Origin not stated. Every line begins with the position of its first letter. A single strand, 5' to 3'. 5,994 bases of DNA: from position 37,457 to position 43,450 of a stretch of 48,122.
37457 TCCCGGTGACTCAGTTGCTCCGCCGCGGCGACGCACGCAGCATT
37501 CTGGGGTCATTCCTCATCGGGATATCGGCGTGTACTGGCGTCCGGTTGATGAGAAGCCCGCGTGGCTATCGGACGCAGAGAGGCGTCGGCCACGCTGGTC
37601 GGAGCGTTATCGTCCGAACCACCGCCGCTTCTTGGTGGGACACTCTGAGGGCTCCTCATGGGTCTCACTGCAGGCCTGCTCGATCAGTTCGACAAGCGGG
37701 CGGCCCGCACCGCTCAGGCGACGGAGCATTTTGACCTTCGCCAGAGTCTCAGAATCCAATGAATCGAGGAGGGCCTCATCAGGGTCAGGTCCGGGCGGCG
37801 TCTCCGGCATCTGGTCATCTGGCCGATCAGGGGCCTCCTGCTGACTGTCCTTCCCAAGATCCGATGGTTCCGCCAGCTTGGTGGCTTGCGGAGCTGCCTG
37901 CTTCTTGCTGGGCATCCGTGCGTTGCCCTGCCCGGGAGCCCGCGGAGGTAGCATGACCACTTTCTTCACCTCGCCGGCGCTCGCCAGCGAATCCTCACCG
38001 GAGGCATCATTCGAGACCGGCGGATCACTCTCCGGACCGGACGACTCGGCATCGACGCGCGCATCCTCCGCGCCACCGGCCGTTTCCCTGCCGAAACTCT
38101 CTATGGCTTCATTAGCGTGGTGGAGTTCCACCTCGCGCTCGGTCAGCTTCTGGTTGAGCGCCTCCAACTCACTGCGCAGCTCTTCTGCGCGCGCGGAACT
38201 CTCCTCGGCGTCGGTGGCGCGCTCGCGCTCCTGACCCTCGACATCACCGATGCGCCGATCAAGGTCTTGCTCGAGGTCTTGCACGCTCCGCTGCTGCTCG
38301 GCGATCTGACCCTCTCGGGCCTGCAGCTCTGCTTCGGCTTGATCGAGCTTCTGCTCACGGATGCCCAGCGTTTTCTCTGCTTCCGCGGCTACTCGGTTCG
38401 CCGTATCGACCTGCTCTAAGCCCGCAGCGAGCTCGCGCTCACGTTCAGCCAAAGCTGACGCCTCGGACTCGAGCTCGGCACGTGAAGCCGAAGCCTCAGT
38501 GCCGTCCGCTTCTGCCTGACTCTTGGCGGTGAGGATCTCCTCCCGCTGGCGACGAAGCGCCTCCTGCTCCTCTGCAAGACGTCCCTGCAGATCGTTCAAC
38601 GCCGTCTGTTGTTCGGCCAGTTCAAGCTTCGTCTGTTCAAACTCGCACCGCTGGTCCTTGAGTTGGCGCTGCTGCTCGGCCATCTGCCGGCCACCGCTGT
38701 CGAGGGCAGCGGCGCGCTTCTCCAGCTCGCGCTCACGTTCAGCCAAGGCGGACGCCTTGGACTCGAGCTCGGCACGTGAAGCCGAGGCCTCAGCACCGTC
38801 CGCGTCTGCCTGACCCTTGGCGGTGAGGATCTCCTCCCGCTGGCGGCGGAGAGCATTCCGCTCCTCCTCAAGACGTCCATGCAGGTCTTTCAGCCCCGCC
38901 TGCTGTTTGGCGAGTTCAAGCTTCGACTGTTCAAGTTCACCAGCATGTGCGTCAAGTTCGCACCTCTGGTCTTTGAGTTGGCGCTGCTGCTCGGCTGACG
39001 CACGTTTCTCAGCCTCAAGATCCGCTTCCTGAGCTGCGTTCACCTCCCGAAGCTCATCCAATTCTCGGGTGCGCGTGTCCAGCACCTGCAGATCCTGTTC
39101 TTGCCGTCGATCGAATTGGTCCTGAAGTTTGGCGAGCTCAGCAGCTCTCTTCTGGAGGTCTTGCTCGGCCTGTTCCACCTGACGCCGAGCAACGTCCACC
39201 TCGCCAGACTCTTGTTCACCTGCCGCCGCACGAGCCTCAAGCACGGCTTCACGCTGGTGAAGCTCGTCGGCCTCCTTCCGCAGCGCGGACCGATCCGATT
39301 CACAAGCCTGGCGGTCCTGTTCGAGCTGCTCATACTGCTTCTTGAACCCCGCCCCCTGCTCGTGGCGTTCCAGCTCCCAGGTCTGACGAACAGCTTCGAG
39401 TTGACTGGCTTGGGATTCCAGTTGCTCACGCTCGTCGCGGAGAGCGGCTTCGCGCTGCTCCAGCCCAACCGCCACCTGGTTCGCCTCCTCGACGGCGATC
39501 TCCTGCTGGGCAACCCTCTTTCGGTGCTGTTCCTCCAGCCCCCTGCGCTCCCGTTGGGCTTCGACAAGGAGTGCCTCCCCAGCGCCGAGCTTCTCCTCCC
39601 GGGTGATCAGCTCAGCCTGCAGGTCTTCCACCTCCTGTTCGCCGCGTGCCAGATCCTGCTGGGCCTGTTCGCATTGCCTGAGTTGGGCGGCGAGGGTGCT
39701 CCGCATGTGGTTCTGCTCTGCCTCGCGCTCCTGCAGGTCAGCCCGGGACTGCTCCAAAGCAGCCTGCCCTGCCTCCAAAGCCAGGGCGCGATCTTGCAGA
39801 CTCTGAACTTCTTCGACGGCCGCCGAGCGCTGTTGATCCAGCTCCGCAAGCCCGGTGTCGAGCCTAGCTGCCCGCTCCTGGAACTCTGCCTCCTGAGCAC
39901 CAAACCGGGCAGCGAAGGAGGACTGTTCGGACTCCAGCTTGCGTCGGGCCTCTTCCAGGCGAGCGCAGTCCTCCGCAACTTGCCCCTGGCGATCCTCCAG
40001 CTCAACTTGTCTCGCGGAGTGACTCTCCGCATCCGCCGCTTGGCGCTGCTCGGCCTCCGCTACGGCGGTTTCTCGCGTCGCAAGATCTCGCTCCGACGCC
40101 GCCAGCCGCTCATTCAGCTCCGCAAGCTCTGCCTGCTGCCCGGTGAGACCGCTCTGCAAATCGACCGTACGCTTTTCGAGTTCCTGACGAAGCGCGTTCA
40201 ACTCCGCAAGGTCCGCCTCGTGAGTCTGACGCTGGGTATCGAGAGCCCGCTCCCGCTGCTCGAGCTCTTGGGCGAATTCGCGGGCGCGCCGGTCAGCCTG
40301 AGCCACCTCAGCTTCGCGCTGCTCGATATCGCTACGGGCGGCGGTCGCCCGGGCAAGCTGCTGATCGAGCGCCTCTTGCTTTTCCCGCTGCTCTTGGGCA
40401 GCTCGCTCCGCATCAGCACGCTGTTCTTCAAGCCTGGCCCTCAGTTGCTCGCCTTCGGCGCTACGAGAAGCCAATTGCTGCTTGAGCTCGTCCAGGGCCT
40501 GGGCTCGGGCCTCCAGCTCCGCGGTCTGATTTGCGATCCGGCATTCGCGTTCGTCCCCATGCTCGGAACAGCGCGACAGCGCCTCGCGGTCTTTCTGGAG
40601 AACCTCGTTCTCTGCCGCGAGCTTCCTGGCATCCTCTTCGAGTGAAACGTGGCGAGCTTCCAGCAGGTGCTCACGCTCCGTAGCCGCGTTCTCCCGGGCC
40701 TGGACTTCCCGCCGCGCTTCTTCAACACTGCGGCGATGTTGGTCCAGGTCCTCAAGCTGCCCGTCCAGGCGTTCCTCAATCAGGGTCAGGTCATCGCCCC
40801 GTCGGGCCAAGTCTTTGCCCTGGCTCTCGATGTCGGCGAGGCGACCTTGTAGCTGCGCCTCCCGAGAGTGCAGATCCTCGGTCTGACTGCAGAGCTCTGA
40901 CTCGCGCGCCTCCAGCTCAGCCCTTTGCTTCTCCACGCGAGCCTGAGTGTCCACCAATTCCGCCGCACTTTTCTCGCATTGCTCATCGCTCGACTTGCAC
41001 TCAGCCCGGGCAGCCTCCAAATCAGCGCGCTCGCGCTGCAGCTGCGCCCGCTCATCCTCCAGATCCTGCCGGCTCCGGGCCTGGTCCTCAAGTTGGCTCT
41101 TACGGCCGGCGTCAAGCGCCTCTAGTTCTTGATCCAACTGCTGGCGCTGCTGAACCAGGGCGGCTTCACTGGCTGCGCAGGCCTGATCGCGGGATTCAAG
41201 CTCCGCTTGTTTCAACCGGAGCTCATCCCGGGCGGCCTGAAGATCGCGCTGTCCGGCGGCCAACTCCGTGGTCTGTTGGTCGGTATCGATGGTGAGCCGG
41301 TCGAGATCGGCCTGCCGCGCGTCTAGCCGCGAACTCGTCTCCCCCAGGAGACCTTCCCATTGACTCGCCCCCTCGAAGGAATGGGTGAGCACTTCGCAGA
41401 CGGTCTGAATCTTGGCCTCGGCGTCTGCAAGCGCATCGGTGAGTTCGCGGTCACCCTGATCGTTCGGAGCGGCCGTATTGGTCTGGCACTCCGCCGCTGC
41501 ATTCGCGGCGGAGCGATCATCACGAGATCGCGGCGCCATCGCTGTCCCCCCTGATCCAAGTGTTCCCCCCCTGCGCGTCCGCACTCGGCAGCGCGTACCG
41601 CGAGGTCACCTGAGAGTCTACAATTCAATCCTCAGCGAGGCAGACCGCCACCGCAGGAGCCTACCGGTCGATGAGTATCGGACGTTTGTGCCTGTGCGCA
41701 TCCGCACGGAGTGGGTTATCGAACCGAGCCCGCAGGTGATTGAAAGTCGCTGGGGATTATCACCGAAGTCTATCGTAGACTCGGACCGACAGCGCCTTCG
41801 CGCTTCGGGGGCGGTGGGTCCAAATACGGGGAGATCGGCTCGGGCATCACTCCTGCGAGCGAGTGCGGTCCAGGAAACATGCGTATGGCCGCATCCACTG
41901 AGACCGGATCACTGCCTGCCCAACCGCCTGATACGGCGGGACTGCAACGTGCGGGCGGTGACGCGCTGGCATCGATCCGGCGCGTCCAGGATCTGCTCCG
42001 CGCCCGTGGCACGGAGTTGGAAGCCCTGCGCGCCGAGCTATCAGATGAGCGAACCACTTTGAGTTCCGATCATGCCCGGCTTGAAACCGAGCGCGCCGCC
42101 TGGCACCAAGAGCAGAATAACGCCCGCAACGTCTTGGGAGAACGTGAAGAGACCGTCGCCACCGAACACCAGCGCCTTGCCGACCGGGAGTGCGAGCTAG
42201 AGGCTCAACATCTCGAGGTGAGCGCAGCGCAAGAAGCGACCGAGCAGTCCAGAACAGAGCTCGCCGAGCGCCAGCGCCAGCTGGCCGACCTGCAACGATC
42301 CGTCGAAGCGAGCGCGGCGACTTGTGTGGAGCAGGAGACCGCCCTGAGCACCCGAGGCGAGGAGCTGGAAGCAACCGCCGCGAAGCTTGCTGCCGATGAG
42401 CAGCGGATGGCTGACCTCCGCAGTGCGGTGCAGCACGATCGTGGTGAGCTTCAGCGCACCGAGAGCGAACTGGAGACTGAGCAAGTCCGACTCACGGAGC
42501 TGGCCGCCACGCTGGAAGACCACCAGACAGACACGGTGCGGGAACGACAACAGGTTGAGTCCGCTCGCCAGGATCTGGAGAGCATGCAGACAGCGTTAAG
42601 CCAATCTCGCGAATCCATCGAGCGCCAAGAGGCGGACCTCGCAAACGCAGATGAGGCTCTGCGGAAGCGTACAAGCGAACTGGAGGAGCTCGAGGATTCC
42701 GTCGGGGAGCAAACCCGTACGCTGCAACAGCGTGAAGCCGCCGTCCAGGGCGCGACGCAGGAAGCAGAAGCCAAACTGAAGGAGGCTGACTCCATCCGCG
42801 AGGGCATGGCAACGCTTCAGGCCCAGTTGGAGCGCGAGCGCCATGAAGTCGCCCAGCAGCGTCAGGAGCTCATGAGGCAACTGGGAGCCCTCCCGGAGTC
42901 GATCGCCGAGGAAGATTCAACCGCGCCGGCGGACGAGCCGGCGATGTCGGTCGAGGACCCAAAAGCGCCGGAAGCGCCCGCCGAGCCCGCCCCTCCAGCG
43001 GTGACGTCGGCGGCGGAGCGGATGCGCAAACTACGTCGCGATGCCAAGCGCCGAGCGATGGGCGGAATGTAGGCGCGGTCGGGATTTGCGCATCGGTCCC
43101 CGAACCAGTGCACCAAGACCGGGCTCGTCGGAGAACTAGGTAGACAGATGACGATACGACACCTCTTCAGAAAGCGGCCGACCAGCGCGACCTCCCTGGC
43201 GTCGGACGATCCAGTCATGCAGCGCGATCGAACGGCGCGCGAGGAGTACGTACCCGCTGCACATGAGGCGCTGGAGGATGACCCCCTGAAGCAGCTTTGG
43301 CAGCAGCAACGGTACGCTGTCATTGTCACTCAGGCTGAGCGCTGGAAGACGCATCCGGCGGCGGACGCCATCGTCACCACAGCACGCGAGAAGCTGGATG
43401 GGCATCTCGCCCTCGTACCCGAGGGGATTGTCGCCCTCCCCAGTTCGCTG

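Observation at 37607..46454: Candidate uncharacterised GTPase-centred module: Zn-ribbon GTPase + Cys-less FGE-fold sensor + GAP1-like protein, with two divergent coiled-coil proteins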

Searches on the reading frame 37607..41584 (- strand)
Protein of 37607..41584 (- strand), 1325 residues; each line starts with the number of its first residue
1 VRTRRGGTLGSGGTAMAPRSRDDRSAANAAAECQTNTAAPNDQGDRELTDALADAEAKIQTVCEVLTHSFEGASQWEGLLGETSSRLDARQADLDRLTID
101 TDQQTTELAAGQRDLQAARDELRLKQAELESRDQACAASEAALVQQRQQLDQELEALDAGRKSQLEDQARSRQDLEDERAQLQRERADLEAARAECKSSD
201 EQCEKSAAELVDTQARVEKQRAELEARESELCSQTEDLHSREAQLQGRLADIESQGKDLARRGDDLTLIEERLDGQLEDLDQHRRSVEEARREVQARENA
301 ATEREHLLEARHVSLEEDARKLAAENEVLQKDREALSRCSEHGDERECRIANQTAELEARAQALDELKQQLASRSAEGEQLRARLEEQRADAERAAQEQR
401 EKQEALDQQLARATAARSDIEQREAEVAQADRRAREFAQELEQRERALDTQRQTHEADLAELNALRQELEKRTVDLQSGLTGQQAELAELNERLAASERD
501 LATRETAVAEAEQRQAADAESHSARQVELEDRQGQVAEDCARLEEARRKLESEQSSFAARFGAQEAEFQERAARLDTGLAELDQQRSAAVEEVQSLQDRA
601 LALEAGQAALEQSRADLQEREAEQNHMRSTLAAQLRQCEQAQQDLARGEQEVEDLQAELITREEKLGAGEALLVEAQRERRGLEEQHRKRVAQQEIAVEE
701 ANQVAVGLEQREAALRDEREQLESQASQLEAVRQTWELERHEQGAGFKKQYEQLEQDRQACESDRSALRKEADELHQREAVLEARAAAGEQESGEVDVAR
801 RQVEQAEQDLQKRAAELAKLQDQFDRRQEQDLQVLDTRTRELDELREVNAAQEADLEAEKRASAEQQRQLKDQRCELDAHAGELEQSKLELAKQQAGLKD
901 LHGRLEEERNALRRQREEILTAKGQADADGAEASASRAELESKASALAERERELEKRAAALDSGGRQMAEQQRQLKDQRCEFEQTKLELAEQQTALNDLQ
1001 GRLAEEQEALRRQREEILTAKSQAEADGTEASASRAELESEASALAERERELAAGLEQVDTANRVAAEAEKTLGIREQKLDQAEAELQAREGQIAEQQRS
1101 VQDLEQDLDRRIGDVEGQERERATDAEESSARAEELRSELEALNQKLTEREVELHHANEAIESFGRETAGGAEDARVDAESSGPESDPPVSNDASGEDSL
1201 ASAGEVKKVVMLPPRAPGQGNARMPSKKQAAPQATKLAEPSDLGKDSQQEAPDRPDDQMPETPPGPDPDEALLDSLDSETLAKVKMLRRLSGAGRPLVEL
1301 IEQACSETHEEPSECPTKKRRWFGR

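Call 3: search_protein_families(library=pfam, proteins=[window:37607-41584:-], max_evalue=0.1)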
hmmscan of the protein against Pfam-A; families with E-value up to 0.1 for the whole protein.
window:37607-41584:- (1325 aa): 0 families

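Call 4: search_protein_families(library=padloc, proteins=[window:37607-41584:-], max_evalue=0.1)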
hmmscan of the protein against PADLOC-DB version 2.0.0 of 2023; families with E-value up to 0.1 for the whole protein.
window:37607-41584:- (1325 aa): 3 families
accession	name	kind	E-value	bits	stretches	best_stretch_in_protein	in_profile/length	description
PDLC00582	JetC3|JetC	-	3.6e-05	19.8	2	30-299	813-1085/1472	DUF3584 domain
PDLC00581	JetC3|JetC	-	5.2e-05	19.2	2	83-428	766-1100/1473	DUF3584 domain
PDLC00580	JetC3|JetC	-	8.3e-05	19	2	990-1165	241-416/1068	DUF3584 domain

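Call 5: search_protein_families(library=ncbifam, proteins=[window:37607-41584:-], max_evalue=0.1)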
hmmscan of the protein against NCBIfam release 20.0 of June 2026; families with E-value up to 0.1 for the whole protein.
window:37607-41584:- (1325 aa): 6 families
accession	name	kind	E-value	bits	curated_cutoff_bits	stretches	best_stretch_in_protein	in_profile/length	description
TIGR02168.1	SMC_prok_B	equivalog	1e-18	66.5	567.35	5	27-288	670-930/1181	chromosome segregation protein SMC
NF045487.1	ASRP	equivalog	6.8e-13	48.1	300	4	345-664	132-450/593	archaea-specific SMC-related protein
TIGR02169.1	SMC_prok_A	equivalog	1.9e-11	42.5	729.4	4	46-310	678-939/1165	chromosome segregation protein SMC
NF038350.1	taxis_HmpF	equivalog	2.3e-11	42.8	200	3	146-343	108-304/553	pilus motility taxis protein HmpF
TIGR04523.1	Mplasa_alph_rch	subfamily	9.9e-06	23.7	270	2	231-658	216-632/745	helix-rich protein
NF041034.1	Rad50_Sulf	equivalog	0.085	10.7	1000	0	97-335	441-681/872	DNA double-strand break repair ATPase Rad50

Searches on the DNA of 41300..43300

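Call 87: search_rna_families(source=window, start=41300, end=43300, threshold=evalue, max_evalue=1)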
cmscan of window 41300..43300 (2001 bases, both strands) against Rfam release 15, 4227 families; matches with E-value up to 1: 0.
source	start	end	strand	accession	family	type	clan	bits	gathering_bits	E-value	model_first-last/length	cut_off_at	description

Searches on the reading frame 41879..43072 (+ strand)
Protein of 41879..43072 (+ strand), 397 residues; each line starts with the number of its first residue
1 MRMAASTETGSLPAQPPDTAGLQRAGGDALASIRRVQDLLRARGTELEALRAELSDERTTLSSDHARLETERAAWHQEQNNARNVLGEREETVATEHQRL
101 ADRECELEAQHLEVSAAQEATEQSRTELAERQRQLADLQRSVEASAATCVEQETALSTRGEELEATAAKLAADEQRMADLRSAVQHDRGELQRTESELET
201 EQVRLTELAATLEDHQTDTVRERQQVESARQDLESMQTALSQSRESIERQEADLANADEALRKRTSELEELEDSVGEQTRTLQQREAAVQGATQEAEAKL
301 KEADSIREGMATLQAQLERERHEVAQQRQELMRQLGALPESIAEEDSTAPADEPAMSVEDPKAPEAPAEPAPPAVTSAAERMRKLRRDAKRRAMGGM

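Call 3: search_protein_families(library=pfam, proteins=[window:41879-43072:+], max_evalue=0.1)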
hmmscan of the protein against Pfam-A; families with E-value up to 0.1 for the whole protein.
window:41879-43072:+ (397 aa): 6 families
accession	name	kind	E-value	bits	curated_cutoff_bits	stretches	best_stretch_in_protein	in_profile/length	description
PF13166.12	AAA_13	-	0.00068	18.9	36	1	152-336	284-471/713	AAA domain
PF21007.2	FBF1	-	0.0014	17.7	45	1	197-377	301-485/524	Fas-binding factor 1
PF06818.20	Fez1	-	0.0015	19.4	34.4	0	38-80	129-171/199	Fez1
PF13863.11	DUF4200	-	0.0022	18.7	29.7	1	229-331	4-103/119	Domain of unknown function (DUF4200)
PF15905.10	HMMR_N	-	0.0054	16.7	30.1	0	95-331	92-324/330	Hyaluronan mediated motility receptor N-terminal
PF07926.17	TPR_MLP1_2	-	0.019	15.4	36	1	162-271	9-118/129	TPR/MLP1/MLP2-like protein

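Call 4: search_protein_families(library=padloc, proteins=[window:41879-43072:+], max_evalue=0.1)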
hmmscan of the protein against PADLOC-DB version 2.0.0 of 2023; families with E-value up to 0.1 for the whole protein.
window:41879-43072:+ (397 aa): 11 families
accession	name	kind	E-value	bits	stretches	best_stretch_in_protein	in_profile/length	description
PDLC00581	JetC3|JetC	-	3.3e-08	29.8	1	45-363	865-1189/1473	DUF3584 domain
PDLC00553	JetC2|JetC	-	1.7e-07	27.5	1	154-388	796-1037/1361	DUF3584 domain; MukB-like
PDLC00550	JetC2|JetC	-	3.1e-05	19.9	2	161-333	305-474/1355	DUF3584 domain; MukB-like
PDLC00582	JetC3|JetC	-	8.4e-05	18.5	1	40-344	276-574/1472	DUF3584 domain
PDLC03865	LmuB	-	0.00034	16.9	1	78-334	240-492/1007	-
PDLC00580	JetC3|JetC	-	0.00065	16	2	195-346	251-402/1068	DUF3584 domain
PDLC03868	LmuB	-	0.0012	15.2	1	33-274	533-779/1035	-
PDLC00551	JetC2|JetC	-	0.0029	13.5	1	46-328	745-1031/1365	DUF3584 domain; MukB-like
PDLC00254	LmuB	-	0.006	13.3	1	123-331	189-397/563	AAA ATPase domain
PDLC00503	JetC1|JetC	-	0.049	9.6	1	104-347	225-464/1146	DUF3584 domain; MukB-like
PDLC00518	JetC1|JetC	-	0.092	8.5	1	194-339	303-449/1112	DUF3584 domain; MukB-like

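Call 5: search_protein_families(library=ncbifam, proteins=[window:41879-43072:+], max_evalue=0.1)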
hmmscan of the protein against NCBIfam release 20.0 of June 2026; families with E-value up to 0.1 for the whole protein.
window:41879-43072:+ (397 aa): 15 families
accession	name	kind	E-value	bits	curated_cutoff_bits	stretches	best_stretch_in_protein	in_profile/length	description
TIGR02168.1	SMC_prok_B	equivalog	5.6e-13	47.6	567.35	1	50-346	673-968/1181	chromosome segregation protein SMC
NF038350.1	taxis_HmpF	equivalog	1.2e-07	30.5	200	4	91-287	127-316/553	pilus motility taxis protein HmpF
NF045487.1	ASRP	equivalog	1.7e-06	27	300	1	33-333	127-485/593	archaea-specific SMC-related protein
NF002572.0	PRK02224.1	equivalog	2.1e-06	26.4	1087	1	82-353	197-472/888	DNA double-strand break repair ATPase Rad50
TIGR02169.1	SMC_prok_A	equivalog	5.8e-06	24.3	729.4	1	51-324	670-944/1165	chromosome segregation protein SMC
TIGR04523.1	Mplasa_alph_rch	subfamily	1e-05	23.7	270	1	55-333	151-415/745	helix-rich protein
NF047368.1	collar_FlbB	equivalog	0.00024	21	110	0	164-242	49-127/193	periplasmic-type flagellar collar protein FlbB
NF041035.1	Rad50_Halo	equivalog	0.00027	19.4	1000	1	47-340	164-456/883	DNA double-strand break repair ATPase Rad50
NF033930.1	pneumo_PspA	exception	0.00041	19.2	850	1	60-382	99-397/659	pneumococcal surface protein A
NF041034.1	Rad50_Sulf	equivalog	0.00081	17.4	1000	1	45-271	468-696/872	DNA double-strand break repair ATPase Rad50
NF009344.0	PRK12705.1-1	equivalog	0.0059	15.2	831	0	176-323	76-221/572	hypothetical protein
NF003034.1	PRK03918.1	equivalog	0.0077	14.2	700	1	123-345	200-424/878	DNA double-strand break repair ATPase Rad50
TIGR04320.1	Surf_Exclu_PgrA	domain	0.024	14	70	1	216-305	255-343/360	SEC10/PgrA surface exclusion domain-containing protein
TIGR03319.1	RNase_Y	equivalog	0.025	13.1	454.35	0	62-147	47-132/514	ribonuclease Y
NF045780.1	TrlF_fam_ATP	equivalog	0.066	11.9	350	1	87-333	448-686/944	TrlF family AAA-like ATPase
